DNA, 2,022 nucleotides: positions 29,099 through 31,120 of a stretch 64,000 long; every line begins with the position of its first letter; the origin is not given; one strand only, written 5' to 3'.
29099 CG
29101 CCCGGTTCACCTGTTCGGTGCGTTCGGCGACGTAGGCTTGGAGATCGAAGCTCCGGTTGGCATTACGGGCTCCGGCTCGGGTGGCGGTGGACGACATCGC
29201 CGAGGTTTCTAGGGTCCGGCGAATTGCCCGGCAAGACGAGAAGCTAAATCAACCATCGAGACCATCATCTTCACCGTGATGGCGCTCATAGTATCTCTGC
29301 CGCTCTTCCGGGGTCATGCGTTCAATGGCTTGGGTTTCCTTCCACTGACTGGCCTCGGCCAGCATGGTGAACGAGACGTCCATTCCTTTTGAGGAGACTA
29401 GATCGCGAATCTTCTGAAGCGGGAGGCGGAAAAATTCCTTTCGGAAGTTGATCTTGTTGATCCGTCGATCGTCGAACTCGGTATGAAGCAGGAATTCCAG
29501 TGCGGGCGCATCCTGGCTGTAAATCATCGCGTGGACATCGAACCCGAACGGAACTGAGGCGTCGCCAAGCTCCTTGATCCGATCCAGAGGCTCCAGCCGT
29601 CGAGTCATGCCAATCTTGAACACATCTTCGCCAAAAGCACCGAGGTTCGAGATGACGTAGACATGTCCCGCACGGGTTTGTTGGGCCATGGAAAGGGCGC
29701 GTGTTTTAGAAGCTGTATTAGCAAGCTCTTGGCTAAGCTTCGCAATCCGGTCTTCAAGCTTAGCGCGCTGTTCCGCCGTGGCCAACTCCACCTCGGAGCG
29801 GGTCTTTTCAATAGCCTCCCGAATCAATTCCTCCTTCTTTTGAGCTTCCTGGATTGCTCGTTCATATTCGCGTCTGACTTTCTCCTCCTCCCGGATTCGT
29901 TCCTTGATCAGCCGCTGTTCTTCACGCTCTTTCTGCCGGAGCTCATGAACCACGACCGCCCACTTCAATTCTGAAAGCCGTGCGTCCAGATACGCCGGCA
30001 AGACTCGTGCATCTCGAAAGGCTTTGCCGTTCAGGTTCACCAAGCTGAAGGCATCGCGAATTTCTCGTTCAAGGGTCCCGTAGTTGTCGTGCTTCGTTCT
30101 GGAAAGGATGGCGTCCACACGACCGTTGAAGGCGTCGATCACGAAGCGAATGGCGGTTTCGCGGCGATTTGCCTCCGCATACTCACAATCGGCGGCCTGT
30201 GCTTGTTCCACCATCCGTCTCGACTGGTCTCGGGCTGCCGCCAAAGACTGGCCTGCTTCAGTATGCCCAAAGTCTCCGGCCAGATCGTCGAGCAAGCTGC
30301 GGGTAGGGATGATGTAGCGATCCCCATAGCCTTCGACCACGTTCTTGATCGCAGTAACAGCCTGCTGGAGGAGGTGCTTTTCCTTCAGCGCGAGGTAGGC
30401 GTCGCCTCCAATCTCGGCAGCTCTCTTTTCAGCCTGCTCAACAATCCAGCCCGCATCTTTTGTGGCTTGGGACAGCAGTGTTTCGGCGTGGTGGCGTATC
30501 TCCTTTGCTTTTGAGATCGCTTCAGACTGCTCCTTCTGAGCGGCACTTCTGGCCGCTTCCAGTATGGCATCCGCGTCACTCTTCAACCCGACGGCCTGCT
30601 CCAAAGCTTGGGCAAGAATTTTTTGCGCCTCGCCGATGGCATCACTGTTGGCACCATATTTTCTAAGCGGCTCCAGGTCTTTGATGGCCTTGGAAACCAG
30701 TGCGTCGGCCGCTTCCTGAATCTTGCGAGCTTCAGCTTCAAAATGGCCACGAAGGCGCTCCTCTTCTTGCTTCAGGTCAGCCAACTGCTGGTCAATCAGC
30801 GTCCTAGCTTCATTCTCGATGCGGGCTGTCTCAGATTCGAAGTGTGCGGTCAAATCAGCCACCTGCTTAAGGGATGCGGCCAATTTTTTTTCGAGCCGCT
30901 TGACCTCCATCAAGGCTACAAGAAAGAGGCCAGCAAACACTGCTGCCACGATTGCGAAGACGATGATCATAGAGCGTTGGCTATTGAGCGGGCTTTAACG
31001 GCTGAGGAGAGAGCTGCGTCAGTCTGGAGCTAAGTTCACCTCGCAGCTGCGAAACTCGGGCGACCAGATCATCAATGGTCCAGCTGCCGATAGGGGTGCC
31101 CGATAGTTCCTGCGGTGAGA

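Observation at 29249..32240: Low-GC two-gene islet at tRNA-Leu: TM/coiled-coil DUF4041-T5orf172 protein plus coiled-coil partner (candidate defence or mobile module)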

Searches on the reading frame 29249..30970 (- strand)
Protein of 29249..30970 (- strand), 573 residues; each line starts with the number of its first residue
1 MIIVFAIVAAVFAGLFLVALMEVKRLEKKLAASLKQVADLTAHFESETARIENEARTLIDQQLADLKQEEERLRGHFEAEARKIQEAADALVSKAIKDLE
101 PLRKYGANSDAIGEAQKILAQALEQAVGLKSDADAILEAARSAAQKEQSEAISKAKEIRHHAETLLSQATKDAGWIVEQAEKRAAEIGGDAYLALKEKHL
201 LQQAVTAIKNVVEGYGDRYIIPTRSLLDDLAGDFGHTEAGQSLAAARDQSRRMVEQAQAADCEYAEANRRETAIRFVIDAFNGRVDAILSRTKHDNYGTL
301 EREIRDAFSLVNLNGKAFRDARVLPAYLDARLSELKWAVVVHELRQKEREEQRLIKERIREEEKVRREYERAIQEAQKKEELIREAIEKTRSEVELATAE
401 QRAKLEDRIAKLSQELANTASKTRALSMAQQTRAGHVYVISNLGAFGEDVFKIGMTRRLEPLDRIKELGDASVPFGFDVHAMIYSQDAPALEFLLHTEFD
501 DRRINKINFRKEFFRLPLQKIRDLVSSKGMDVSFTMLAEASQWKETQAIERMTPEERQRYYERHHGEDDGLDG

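Call 4: search_protein_families(library=pfam, proteins=[window:29249-30970:-], max_evalue=1)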
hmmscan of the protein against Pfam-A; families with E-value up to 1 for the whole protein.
window:29249-30970:- (573 aa): 8 families
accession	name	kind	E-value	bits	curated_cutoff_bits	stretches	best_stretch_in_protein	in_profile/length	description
PF13455.12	MUG113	-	5.7e-19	68.9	22.3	1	451-526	1-71/73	Meiotically up-regulated gene 113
PF10544.15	T5orf172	-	2.9e-14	53.8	20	1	435-525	1-97/101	T5orf172 domain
PF13250.11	DUF4041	-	4.6e-13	49.3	27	1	276-331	2-56/56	Domain of unknown function (DUF4041)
PF24627.1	PUMA_CC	-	0.0014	19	30.1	1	22-91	2-66/74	PUMA coiled-coil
PF00198.28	2-oxoacid_dh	-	0.029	14.3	23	1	408-451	120-163/232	2-oxoacid dehydrogenases acyltransferase (catalytic domain)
PF15644.12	Gln_amidase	-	0.096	14.2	24.1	0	391-441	43-99/114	Papain fold toxin 1, glutamine deamidase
PF06103.16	DUF948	-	0.4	11.3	37.2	1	3-78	4-75/89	Bacterial protein of unknown function (DUF948)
PF19745.5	FUT8_N_cat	-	0.74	8.9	27.6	0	30-158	62-193/499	Alpha-(1,6)-fucosyltransferase N- and catalytic domains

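Call 5: search_protein_families(library=padloc, proteins=[window:29249-30970:-], max_evalue=1)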
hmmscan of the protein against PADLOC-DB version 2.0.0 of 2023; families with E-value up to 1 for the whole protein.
window:29249-30970:- (573 aa): 5 families
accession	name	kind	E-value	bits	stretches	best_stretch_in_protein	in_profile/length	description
PDLC03976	PD-Lambda-1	-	3.4e-108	360.6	1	246-558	159-481/491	-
PDLC03977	PD-Lambda-1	-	1.7e-106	355.1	2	131-556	42-478/496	-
PDLC05041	PDC-S57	-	5.2e-17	60.1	1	432-548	3-117/212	-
PDLC05042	PDC-S57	-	1.1e-08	33.1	1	429-529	2-100/245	-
PDLC00580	JetC3|JetC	-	0.65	6.1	1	45-179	726-858/1068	DUF3584 domain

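Call 6: search_protein_families(library=ncbifam, proteins=[window:29249-30970:-], max_evalue=1)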
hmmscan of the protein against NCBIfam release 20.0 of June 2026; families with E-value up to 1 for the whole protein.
window:29249-30970:- (573 aa): 5 families
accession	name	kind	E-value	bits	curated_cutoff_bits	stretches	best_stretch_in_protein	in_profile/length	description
NF041483.1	growth_prot_Scy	equivalog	1.4e-06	26.2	1040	2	30-186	416-575/1293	polarized growth protein Scy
NF050102.1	DivIVA_Wag31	equivalog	0.0024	17.8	260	1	27-197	36-204/256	DivIVA-like cell division protein Wag31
TIGR01932.1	hflC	equivalog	0.0092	14.8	134.4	1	131-221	220-307/318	protease modulator HflC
NF049904.1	lambda_TipJ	exception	0.17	9.3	1950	1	354-465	816-928/1163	phage attachment tail tip protein J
NF010289.0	PRK13729.1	equivalog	0.9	8.4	504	1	370-438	68-135/474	F-type conjugal transfer pilus assembly protein TraB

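Call 7: search_protein_families(library=phrogs, proteins=[window:29249-30970:-], max_evalue=1)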
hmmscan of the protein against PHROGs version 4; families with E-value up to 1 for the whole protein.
window:29249-30970:- (573 aa): 12 families
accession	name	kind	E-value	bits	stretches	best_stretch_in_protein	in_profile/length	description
phrog_1847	-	unknown function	1.3e-114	384.7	1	98-552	67-468/474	-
phrog_8430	-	unknown function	2.7e-39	136.2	1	338-550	197-406/439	-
phrog_16524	-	unknown function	4.2e-13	50.4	1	432-532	22-118/215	-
phrog_36333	-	unknown function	4.5e-08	33.9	1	435-535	4-99/199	-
phrog_5032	-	unknown function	1.1e-05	26.2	1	374-505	20-143/178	-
phrog_15085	-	unknown function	0.0061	17.9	1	435-525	4-91/103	-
phrog_14825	-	unknown function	0.028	15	1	339-430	108-191/204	-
phrog_739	-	lysis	0.03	15.5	1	2-89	8-90/122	Rz-like spanin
phrog_9416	-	unknown function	0.034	15.6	0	511-558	9-55/101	-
phrog_10228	-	unknown function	0.29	12.3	1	325-370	46-91/109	-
phrog_17991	-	unknown function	0.79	10.8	0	169-190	59-80/82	-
phrog_8929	-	unknown function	0.85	10.6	0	6-40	14-49/68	-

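Call 17: search_solved_structures(query=window:29249-30970:-, max_evalue=1)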
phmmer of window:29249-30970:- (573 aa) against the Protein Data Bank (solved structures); distinct sequences matched with E-value up to 1: 1.
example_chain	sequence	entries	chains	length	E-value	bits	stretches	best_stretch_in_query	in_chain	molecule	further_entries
9tlt_A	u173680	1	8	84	0.05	15.6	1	349-418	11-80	Sc-apCC-2-KLHL20-4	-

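Call 50: find_homologous_proteins(query=window:29249-30970:-)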
Query window:29249-30970:- (573 aa): 7587 proteins with E <= 0.001 among 8000 candidates; the best 120 are listed.
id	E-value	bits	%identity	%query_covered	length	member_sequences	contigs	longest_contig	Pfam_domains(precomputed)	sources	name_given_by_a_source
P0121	0.0e+0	1206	100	100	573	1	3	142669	PF10544.16,PF13455.13,PF13250.12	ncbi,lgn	-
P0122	0.0e+0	1048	86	100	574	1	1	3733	PF10544.16,PF13455.13,PF13250.12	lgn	-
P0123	3.7e-225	767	64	98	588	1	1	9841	PF10544.16,PF13455.13,PF13250.12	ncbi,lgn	-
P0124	5.0e-225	766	65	100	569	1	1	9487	PF10544.16,PF13455.13,PF13250.12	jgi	jgi:F0F1-type ATP synthase membrane subunit b/b'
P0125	8.8e-223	759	64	93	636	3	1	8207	PF10544.16,PF28068.1,PF13455.13,PF13250.12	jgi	jgi:ketosteroid isomerase-like protein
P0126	9.5e-222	755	65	95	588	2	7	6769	PF10544.16,PF13455.13,PF13250.12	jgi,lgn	jgi:hypothetical protein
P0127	1.8e-221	754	66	97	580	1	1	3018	PF10544.16,PF13455.13,PF13250.12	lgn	-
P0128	9.0e-221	752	67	93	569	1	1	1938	PF10544.16,PF13455.13,PF13250.12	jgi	jgi:hypothetical protein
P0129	5.6e-220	749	64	100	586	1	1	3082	PF10544.16,PF13455.13,PF13250.12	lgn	-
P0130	1.3e-219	748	62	100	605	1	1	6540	PF10544.16,PF13455.13,PF13250.12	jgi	jgi:uncharacterized protein YoxC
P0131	1.9e-219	748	63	100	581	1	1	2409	PF10544.16,PF28068.1,PF13455.13,PF13250.12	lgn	-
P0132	9.1e-219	746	61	99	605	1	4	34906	PF10544.16,PF13455.13,PF13250.12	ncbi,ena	-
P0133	1.2e-218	745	64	99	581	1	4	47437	PF10544.16,PF13455.13,PF13250.12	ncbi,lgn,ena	-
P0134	6.3e-218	743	63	99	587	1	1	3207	PF10544.16,PF13455.13,PF13250.12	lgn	-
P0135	8.7e-218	742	64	99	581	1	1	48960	PF10544.16,PF13455.13,PF13250.12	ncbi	-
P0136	2.6e-217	741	63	98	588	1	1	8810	PF10544.16,PF28068.1,PF13455.13,PF13250.12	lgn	-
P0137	5.9e-217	740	63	99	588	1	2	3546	PF10544.16,PF13455.13,PF13250.12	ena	-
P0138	6.6e-217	739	61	99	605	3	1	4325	PF10544.16,PF13455.13,PF13250.12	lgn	-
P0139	1.0e-216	739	64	95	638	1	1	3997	PF10544.16,PF13455.13,PF13250.12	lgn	-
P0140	1.2e-216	739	64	99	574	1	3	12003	PF10544.16,PF28068.1,PF13455.13,PF13250.12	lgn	-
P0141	1.3e-216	738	61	99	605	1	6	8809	PF10544.16,PF13455.13,PF13250.12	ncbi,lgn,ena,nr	ncbi:chromosome segregation ATPase [Verrucomicrobiota bacterium]|nr:chromosome segregation ATPase [V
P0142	1.5e-216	738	59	99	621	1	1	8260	PF10544.16,PF28068.1,PF13455.13,PF13250.12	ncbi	-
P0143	3.1e-216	737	62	100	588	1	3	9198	PF10544.16,PF28068.1,PF13455.13,PF13250.12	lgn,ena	-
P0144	5.8e-216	736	62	100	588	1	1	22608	PF10544.16,PF13455.13,PF13250.12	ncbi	-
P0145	6.5e-216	736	64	99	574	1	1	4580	PF10544.16,PF13455.13,PF13250.12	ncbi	-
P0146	7.6e-216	736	61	99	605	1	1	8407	PF10544.16,PF13455.13,PF13250.12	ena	-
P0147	1.2e-215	735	63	99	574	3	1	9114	PF10544.16,PF28068.1,PF13455.13,PF13250.12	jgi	-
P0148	1.4e-215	735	61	99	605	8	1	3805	PF10544.16,PF13455.13,PF13250.12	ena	-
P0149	2.4e-215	734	63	99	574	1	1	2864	PF10544.16,PF28068.1,PF13455.13,PF13250.12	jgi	jgi:hypothetical protein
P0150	5.6e-215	733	62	99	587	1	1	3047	PF10544.16,PF28068.1,PF13455.13,PF13250.12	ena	-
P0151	9.9e-215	732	65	97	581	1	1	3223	PF10544.16,PF13455.13,PF13250.12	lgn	-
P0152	1.0e-214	732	62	99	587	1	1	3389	PF10544.16,PF28068.1,PF13455.13,PF13250.12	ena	-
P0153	1.1e-214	732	62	98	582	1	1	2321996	PF10544.16,PF28068.1,PF13455.13,PF13250.12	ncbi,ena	-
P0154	1.1e-214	732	61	99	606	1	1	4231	PF10544.16,PF28068.1,PF13455.13,PF13250.12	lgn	-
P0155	1.8e-214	731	55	100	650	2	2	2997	PF10544.16,PF13455.13,PF13250.12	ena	-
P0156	2.9e-214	731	62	99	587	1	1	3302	PF10544.16,PF28068.1,PF13455.13,PF13250.12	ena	-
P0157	1.6e-213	728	61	100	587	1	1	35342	PF10544.16,PF28068.1,PF13455.13,PF13250.12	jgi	-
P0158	3.1e-213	727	62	98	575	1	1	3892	PF10544.16,PF28068.1,PF13455.13,PF13250.12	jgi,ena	-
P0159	4.6e-213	727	63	99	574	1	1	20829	PF10544.16,PF28068.1,PF13455.13,PF13250.12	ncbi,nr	ncbi:MAG: DUF4041 domain-containing protein [Verrucomicrobia subdivision 3 bacterium]|nr:DUF4041 dom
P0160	7.8e-213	726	62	99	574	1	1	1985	PF10544.16,PF28068.1,PF13455.13,PF13250.12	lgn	-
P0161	8.6e-213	726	59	100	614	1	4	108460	PF10544.16,PF13455.13,PF13250.12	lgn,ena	-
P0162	6.7e-212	723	63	99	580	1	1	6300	PF10544.16,PF13455.13,PF13250.12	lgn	-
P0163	7.0e-212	723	62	99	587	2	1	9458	PF10544.16,PF28068.1,PF13455.13,PF13250.12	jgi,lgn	-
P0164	1.9e-211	721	62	98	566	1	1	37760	PF10544.16,PF13455.13,PF13250.12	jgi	jgi:hypothetical protein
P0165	2.2e-211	721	63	99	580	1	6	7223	PF10544.16,PF13455.13,PF13250.12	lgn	-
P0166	4.8e-211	720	62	99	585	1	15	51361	PF10544.16,PF13455.13,PF13250.12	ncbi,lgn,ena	-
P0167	5.5e-211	720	61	99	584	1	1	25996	PF10544.16,PF13455.13,PF13250.12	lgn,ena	-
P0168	5.6e-211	720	66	92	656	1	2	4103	PF10544.16,PF13455.13,PF13250.12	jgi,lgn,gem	-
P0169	6.2e-211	720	61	99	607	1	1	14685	PF10544.16,PF13455.13,PF13250.12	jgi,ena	-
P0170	6.4e-211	720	61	99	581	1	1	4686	PF10544.16,PF28068.1,PF13455.13,PF13250.12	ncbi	-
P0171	1.1e-210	719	62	98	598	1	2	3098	PF10544.16,PF13455.13,PF13250.12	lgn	-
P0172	2.4e-210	718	57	99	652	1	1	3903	PF10544.16,PF13455.13,PF13250.12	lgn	-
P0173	3.9e-210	717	61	99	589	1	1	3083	PF10544.16,PF13455.13,PF13250.12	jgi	jgi:hypothetical protein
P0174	6.8e-210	716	63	98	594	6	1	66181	PF10544.16,PF28068.1,PF13455.13,PF13250.12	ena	-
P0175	1.7e-209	715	60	98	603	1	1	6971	PF10544.16,PF28068.1,PF13455.13,PF13250.12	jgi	jgi:hypothetical protein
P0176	7.4e-209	713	62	99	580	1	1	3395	PF10544.16,PF13455.13,PF13250.12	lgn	-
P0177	1.6e-208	712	60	92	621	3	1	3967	PF10544.16,PF13455.13,PF13250.12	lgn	-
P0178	1.0e-207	709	64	92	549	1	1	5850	PF10544.16,PF28068.1,PF13455.13,PF13250.12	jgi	jgi:hypothetical protein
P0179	1.8e-207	708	57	99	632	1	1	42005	PF10544.16,PF28068.1,PF13455.13,PF13250.12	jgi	jgi:hypothetical protein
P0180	2.3e-207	708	62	97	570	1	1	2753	PF10544.16,PF13455.13,PF13250.12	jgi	jgi:hypothetical protein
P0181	2.4e-207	708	60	99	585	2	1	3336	PF10544.16,PF13455.13,PF13250.12,PF07888.17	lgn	-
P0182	2.6e-207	708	62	96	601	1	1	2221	PF10544.16,PF28068.1,PF13455.13,PF13250.12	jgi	jgi:hypothetical protein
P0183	4.7e-207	707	58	100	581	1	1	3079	PF10544.16,PF13455.13,PF13250.12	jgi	jgi:F0F1-type ATP synthase membrane subunit b/b'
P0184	6.9e-207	706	66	87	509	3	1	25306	PF10544.16,PF13455.13,PF13250.12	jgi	-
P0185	9.8e-207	706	63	90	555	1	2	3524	PF10544.16,PF13455.13,PF13250.12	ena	-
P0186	5.5e-206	703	65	88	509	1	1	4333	PF10544.16,PF28068.1,PF13455.13,PF13250.12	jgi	jgi:hypothetical protein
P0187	1.4e-205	702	58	98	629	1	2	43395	PF10544.16,PF28068.1,PF13455.13,PF13250.12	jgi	jgi:hypothetical protein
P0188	8.6e-205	699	59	100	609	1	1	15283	PF10544.16,PF28068.1,PF13455.13,PF13250.12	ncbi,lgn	-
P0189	1.7e-204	698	61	100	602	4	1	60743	PF10544.16,PF28068.1,PF13455.13,PF13250.12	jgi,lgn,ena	jgi:F0F1-type ATP synthase membrane subunit b/b'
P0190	4.5e-204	697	59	99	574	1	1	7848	PF10544.16,PF13455.13,PF13250.12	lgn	-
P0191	3.7e-203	694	60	98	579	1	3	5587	PF10544.16,PF13455.13,PF13250.12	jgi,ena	jgi:hypothetical protein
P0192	9.2e-203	693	55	99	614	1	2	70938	PF10544.16,PF28068.1,PF13455.13,PF13250.12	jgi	jgi:hypothetical protein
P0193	1.1e-202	692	60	98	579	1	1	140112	PF10544.16,PF13455.13,PF13250.12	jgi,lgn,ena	jgi:hypothetical protein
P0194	1.1e-202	692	60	98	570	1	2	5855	PF10544.16,PF13455.13,PF13250.12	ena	-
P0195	1.1e-202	692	63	90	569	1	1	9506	PF10544.16,PF13455.13,PF13250.12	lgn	-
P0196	1.2e-202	692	57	99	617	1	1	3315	PF10544.16,PF13455.13,PF13250.12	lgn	-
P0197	1.7e-202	692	64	89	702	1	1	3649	PF10544.16,PF13455.13,PF13250.12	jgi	jgi:hypothetical protein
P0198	1.9e-202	692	62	94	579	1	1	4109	PF10544.16,PF13455.13,PF13250.12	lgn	-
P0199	2.3e-202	691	60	97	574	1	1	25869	PF10544.16,PF13455.13,PF13250.12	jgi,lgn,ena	-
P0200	2.7e-202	691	60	98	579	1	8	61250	PF10544.16,PF13455.13,PF13250.12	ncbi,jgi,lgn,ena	jgi:hypothetical protein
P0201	2.8e-202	691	60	98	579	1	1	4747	PF10544.16,PF13455.13,PF13250.12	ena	-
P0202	3.0e-202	691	60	98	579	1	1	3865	PF10544.16,PF13455.13,PF13250.12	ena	-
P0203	9.3e-202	689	60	98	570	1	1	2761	PF10544.16,PF13455.13,PF13250.12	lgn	-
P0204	1.5e-201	689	60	99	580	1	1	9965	PF10544.16,PF13455.13,PF13250.12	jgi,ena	jgi:hypothetical protein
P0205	1.8e-201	688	60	96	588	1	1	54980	PF10544.16,PF28068.1,PF13455.13,PF13250.12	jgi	jgi:hypothetical protein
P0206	2.7e-201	688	61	95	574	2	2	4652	PF10544.16,PF13455.13,PF13250.12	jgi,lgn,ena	-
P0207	3.5e-201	688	63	90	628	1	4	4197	PF10544.16,PF13455.13,PF13250.12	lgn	-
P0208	4.3e-201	687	59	98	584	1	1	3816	PF10544.16,PF13455.13,PF13250.12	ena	-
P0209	4.8e-201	687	59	98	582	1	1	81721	PF10544.16,PF13455.13,PF13250.12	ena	-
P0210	5.2e-201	687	61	96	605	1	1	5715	PF10544.16,PF28068.1,PF13455.13,PF13250.12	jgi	jgi:hypothetical protein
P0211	6.0e-201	687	64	89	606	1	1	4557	PF10544.16,PF13455.13,PF13250.12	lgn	-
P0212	9.7e-201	686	59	100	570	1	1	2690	PF10544.16,PF13455.13,PF13250.12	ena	-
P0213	1.1e-200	686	59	98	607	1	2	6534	PF10544.16,PF13455.13,PF13250.12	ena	-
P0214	1.5e-200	685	63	90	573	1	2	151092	PF10544.16,PF13455.13,PF13250.12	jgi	jgi:hypothetical protein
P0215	1.7e-200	685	59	100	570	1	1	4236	PF10544.16,PF13455.13,PF13250.12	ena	-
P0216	1.9e-200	685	64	91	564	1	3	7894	PF10544.16,PF13455.13,PF13250.12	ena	-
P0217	4.0e-200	684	62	92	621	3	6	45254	PF10544.16,PF28068.1,PF13455.13,PF13250.12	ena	-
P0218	4.0e-200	684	62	92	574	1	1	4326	PF10544.16,PF13455.13,PF13250.12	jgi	jgi:hypothetical protein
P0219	4.7e-200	684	55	100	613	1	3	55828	PF10544.16,PF13455.13,PF13250.12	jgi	jgi:Meiotically up-regulated gene 113/Domain of unknown function (DUF4041)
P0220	4.7e-200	684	60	98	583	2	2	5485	PF10544.16,PF13455.13,PF13250.12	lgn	-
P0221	1.2e-199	682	58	100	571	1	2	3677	PF10544.16,PF13455.13,PF13250.12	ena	-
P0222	1.4e-199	682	59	98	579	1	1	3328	PF10544.16,PF13455.13,PF13250.12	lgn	-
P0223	1.5e-199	682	62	91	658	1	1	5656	PF10544.16,PF13455.13,PF13250.12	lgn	-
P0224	1.8e-199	682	59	99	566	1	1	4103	PF10544.16,PF13455.13,PF13250.12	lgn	-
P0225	2.2e-199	682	63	89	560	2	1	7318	PF10544.16,PF13455.13,PF13250.12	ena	-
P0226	2.3e-199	682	61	91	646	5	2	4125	PF10544.16,PF13455.13,PF13250.12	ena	-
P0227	3.5e-199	681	57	100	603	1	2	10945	PF10544.16,PF13455.13,PF13250.12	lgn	-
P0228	4.5e-199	681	60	96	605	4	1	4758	PF10544.16,PF28068.1,PF13455.13,PF13250.12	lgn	-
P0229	8.7e-199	680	60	100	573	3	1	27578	PF10544.16,PF13455.13,PF13250.12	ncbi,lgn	-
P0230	1.6e-198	679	59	99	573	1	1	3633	PF10544.16,PF13455.13,PF13250.12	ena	-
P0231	3.4e-198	678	59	97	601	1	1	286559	PF10544.16,PF13455.13,PF13250.12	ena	-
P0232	3.7e-198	678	58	100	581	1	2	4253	PF10544.16,PF13455.13,PF13250.12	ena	-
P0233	4.0e-198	677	63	90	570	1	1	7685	PF10544.16,PF13455.13,PF13250.12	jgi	jgi:hypothetical protein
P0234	4.8e-198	677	59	96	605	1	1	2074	PF10544.16,PF28068.1,PF13455.13,PF13250.12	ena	-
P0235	8.1e-198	676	60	96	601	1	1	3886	PF10544.16,PF28068.1,PF13455.13,PF13250.12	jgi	jgi:Domain of unknown function (DUF4041)/Meiotically up-regulated gene 113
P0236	8.2e-198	676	58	99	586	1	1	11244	PF10544.16,PF13455.13,PF13250.12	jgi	jgi:hypothetical protein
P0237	1.1e-197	676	59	96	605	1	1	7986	PF10544.16,PF13455.13,PF13250.12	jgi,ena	jgi:F0F1-type ATP synthase membrane subunit b/b'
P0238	1.3e-197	676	62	90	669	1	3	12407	PF10544.16,PF13455.13,PF13250.12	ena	-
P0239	1.5e-197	676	63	90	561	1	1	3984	PF10544.16,PF13455.13,PF13250.12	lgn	-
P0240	1.5e-197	676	59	97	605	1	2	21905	PF10544.16,PF28068.1,PF13455.13,PF13250.12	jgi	jgi:hypothetical protein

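Call 51: find_related_loci(query=window:29249-30970:-, collection=metagenome_contigs, flank=4000)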
Query window:29249-30970:- (573 aa) in metagenome_contigs; peptide patterns used: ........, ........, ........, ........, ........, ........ (x = any residue, [..] = any of these).
600 stretches matched a pattern (row limit reached: there are more); 469 encode a relative of the query (tblastn E <= 1e-3); the best 80 are kept; 80 distinct loci.
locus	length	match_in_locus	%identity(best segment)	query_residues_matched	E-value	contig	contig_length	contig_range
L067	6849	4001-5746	62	1-567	0e+0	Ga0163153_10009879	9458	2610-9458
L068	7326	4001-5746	61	1-567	0e+0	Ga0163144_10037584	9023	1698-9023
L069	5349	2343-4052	62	1-568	0e+0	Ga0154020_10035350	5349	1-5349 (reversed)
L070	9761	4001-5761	61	1-572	0e+0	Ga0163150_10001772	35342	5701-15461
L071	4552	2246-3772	61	53-560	0e+0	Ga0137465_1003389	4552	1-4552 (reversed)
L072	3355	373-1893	62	59-564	0e+0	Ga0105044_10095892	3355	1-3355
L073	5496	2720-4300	57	45-563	0e+0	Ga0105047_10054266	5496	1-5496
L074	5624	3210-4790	57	45-563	0e+0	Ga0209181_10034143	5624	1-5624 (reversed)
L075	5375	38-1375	62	129-573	0e+0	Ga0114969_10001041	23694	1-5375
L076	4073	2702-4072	59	55-510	9e-165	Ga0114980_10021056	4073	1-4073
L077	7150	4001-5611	49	10-551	2e-151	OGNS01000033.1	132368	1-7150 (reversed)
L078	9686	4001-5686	46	10-573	1e-150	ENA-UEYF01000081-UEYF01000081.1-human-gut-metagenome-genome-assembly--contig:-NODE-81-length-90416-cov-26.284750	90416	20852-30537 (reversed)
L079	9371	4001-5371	54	100-559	5e-150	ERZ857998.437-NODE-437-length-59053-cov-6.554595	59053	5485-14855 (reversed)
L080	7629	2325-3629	55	118-551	3e-149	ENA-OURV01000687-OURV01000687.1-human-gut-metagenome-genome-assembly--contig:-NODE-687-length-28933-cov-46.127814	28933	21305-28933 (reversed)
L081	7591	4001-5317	55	114-551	7e-149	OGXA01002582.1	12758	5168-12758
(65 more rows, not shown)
